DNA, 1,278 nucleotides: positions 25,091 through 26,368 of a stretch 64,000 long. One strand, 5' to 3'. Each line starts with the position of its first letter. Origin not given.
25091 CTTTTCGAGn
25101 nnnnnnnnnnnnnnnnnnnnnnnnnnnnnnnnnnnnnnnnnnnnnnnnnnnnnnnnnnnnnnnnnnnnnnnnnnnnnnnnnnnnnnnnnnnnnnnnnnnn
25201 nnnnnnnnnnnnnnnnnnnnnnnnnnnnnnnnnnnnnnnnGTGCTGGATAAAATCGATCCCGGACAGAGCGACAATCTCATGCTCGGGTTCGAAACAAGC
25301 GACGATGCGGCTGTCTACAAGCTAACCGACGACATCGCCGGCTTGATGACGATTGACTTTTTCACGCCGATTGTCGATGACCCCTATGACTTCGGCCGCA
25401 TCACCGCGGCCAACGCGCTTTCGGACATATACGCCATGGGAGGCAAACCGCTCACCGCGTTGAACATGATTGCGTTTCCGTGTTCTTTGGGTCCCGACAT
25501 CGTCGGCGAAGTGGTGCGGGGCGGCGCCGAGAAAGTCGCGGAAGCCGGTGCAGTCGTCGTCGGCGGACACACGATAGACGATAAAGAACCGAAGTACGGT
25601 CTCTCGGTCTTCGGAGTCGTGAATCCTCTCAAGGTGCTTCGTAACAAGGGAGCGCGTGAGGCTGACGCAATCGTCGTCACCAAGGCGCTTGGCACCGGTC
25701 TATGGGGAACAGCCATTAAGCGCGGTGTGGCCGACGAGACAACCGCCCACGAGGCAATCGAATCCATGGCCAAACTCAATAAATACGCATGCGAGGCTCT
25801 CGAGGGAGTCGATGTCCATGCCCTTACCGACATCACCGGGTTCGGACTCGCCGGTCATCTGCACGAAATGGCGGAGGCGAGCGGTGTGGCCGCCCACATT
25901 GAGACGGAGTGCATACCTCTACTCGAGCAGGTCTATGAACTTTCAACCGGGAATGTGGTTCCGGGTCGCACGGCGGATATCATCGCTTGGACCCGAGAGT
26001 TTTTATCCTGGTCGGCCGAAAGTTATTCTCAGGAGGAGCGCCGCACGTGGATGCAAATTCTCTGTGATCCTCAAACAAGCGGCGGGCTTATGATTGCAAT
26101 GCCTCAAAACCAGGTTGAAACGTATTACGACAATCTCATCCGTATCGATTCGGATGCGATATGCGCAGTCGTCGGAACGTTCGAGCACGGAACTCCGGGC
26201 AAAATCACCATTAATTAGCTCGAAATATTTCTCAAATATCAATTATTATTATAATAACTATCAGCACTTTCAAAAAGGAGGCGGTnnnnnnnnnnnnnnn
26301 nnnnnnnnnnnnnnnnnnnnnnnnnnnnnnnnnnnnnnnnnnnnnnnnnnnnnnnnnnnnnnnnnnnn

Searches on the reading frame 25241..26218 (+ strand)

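Call 55: search_protein_families(library=pfam, proteins=[window:25241-26218:+], max_evalue=0.00001)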
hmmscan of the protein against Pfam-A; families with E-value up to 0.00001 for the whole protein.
window:25241-26218:+ (325 aa): 2 families
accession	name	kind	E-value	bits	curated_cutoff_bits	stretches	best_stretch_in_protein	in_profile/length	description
PF00586.29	AIRS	-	1.3e-27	96.9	24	1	21-127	2-112/112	AIR synthase related protein, N-terminal domain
PF02769.27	AIRS_C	-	5e-15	56.4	23.1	1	142-316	4-147/156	AIR synthase related protein, C-terminal domain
